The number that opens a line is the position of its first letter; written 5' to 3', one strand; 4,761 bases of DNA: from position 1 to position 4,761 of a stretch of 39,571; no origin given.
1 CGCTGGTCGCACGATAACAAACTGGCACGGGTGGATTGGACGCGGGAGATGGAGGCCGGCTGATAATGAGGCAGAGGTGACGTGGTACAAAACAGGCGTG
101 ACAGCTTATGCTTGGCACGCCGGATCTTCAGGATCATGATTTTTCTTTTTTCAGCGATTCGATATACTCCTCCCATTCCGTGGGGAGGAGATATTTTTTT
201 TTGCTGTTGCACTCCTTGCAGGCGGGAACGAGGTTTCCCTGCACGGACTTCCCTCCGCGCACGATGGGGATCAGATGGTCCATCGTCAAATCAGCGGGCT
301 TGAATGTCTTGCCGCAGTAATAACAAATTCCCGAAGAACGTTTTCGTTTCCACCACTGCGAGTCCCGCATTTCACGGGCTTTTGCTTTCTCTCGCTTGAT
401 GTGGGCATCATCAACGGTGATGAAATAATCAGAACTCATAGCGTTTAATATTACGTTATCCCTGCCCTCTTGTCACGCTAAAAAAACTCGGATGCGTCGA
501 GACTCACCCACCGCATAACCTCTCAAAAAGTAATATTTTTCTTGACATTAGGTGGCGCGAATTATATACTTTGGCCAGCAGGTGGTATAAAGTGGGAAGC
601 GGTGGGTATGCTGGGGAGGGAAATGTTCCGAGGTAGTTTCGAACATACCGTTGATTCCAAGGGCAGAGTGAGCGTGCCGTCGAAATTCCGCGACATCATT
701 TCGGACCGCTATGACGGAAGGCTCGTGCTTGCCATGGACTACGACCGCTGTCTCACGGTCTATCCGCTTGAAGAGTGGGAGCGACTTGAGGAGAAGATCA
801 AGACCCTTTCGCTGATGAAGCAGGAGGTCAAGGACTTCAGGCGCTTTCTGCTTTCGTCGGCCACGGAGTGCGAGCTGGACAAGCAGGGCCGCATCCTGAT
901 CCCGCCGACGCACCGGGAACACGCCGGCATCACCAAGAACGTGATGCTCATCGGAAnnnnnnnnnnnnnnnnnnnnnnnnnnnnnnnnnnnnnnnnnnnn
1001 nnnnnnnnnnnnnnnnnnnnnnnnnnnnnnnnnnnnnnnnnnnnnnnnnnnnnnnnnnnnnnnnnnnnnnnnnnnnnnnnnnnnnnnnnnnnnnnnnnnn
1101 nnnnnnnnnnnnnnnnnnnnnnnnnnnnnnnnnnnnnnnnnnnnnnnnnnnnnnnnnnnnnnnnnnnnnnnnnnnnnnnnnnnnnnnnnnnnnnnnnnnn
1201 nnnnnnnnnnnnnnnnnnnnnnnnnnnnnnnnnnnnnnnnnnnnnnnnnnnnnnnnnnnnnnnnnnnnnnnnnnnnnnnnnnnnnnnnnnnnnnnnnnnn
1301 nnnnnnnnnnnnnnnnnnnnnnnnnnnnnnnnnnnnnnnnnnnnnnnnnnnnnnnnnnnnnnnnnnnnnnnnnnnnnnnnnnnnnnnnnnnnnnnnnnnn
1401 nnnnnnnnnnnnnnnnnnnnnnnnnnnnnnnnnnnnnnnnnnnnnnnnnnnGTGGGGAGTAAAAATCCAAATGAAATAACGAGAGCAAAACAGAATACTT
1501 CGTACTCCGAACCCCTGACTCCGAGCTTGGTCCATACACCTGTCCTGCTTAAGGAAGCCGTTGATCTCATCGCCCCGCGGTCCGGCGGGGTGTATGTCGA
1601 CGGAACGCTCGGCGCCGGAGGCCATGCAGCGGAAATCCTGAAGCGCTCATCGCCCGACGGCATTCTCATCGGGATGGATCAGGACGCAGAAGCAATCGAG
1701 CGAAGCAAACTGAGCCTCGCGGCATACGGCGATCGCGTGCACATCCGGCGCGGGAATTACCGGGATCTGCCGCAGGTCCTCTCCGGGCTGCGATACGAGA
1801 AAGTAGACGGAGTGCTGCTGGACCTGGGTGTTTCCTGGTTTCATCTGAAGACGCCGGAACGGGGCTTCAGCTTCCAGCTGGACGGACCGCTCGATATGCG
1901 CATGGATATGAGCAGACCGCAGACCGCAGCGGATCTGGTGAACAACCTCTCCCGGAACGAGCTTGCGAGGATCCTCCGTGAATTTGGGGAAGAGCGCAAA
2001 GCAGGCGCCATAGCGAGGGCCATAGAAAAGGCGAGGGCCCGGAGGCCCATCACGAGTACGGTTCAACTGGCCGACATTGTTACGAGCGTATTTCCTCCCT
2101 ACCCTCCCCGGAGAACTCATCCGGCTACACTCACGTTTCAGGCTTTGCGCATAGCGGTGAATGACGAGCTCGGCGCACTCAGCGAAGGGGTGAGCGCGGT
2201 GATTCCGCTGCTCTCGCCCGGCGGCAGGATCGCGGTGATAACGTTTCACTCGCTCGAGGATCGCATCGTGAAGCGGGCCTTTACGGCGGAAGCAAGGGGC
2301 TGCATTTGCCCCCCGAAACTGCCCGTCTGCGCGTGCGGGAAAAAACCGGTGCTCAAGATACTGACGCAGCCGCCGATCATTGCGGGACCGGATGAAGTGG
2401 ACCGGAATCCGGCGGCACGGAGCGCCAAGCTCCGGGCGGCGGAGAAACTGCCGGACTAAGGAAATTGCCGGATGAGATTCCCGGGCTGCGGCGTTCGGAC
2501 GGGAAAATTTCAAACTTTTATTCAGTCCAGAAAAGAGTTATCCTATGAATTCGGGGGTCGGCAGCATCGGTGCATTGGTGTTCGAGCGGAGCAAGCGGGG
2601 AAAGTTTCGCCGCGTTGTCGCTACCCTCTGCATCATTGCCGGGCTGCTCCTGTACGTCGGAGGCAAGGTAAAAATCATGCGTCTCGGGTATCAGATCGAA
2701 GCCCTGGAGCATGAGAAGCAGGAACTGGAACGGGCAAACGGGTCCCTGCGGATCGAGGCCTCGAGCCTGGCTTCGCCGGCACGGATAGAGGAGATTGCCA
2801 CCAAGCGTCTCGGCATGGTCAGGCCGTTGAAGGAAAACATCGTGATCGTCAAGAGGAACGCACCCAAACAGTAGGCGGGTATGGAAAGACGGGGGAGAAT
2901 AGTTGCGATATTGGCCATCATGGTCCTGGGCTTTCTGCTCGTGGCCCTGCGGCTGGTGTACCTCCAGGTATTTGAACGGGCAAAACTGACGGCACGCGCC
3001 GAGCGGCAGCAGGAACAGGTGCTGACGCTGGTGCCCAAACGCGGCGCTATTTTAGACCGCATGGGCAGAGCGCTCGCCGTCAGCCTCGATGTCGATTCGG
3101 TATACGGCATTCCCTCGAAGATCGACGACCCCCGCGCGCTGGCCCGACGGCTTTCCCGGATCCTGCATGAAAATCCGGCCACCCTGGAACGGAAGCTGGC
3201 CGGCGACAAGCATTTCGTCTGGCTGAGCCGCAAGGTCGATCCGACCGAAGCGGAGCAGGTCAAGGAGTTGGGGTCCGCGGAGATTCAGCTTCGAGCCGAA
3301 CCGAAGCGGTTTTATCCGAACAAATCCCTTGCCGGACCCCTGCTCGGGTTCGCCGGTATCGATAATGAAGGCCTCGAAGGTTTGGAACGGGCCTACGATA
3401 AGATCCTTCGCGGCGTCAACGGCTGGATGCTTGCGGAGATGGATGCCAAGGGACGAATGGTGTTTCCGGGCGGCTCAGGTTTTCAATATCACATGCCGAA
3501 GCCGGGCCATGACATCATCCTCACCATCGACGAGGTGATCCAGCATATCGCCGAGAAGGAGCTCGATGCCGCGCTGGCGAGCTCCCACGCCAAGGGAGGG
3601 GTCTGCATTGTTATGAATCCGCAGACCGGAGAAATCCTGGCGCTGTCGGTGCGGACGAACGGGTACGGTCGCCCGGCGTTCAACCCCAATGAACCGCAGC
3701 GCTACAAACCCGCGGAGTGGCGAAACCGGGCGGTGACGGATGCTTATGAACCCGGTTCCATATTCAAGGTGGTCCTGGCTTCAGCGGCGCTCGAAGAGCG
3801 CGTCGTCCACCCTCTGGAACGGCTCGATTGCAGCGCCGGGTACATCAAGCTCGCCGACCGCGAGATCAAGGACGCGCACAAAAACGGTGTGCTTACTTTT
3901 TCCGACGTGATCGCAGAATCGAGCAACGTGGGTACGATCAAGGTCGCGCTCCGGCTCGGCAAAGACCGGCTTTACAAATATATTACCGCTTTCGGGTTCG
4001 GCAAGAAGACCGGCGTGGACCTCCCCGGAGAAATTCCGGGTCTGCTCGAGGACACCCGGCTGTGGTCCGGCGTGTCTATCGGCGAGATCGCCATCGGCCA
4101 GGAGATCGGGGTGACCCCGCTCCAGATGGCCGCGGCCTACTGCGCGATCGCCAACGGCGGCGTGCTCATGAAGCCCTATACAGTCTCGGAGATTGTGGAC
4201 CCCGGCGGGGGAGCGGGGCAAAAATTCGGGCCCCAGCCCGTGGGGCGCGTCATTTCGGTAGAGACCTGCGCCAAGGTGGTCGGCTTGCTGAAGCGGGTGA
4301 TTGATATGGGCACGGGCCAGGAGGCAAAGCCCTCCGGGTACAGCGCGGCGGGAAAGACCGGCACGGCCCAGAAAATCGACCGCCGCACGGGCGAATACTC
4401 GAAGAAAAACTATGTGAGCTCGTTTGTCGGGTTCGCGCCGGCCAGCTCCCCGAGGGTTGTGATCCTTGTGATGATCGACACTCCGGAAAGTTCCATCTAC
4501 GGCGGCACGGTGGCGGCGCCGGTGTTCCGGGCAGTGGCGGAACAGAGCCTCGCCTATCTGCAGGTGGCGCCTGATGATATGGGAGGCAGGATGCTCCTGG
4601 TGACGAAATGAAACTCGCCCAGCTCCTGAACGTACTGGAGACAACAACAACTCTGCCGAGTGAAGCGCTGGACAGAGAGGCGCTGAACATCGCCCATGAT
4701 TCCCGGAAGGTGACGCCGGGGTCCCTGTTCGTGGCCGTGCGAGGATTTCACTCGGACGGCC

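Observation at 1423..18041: Intergenic gaps inside the dcw operon are filled by 'stuttered-word' repeat and hairpin elements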

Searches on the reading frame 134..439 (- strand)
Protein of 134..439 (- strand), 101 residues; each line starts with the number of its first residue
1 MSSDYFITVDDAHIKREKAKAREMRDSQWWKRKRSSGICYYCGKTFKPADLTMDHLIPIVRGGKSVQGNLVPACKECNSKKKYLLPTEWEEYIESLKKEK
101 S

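Call 42: search_protein_families(library=pfam, proteins=[window:134-439:-])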
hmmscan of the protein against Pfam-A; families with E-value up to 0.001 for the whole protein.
window:134-439:- (101 aa): 3 families
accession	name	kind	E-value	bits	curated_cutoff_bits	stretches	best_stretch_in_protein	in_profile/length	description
PF14279.12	HNH_5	-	4e-14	52.7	27.5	1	39-82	1-44/56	HNH endonuclease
PF01844.29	HNH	-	1.1e-13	51.5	21.4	1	39-82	1-45/47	HNH endonuclease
PF13395.12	HNH_4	-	5.1e-05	23.6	22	1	39-85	1-52/54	HNH endonuclease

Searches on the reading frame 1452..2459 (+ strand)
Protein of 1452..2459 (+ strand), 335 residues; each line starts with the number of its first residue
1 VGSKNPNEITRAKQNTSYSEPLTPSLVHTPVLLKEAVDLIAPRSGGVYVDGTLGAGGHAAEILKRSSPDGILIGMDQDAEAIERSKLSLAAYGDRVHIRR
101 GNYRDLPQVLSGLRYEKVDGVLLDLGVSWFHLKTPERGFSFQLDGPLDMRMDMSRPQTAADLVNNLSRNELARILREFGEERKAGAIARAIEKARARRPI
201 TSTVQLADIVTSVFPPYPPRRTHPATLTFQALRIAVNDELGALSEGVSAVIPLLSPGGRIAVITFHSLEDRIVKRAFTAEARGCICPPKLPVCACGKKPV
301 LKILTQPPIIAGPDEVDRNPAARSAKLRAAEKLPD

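Call 18: search_protein_families(library=pfam, proteins=[window:1452-2459:+])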
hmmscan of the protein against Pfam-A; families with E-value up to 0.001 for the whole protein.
window:1452-2459:+ (335 aa): 1 family
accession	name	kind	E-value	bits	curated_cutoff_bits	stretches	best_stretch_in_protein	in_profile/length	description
PF01795.25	Methyltransf_5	-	2.3e-112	375.9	27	1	26-332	2-308/309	MraW methylase family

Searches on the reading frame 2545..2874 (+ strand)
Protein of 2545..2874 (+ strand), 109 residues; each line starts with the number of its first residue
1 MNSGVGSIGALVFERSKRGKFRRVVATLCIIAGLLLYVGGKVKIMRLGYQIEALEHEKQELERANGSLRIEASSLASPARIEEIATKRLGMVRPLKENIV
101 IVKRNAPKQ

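Call 18: search_protein_families(library=pfam, proteins=[window:2545-2874:+])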
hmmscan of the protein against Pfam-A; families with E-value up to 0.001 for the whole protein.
window:2545-2874:+ (109 aa): 2 families
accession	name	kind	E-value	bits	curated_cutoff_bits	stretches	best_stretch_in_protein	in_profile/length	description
PF04977.20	DivIC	-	1.3e-09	38.2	28.9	1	29-102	4-77/80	Septum formation initiator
PF04999.18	FtsL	-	2.6e-08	34.2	22.9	1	51-103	44-96/97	Cell division protein FtsL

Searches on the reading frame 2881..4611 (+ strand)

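Call 18: search_protein_families(library=pfam, proteins=[window:2881-4611:+])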
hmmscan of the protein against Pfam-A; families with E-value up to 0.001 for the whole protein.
window:2881-4611:+ (576 aa): 2 families
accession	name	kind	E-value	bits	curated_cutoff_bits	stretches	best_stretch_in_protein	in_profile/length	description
PF00905.27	Transpeptidase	-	2.7e-77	260.3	22.1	1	240-553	1-298/299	Penicillin binding protein transpeptidase domain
PF03717.20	PBP_dimer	-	5.8e-18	66.4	24.4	1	51-194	3-176/180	Penicillin-binding Protein dimerisation domain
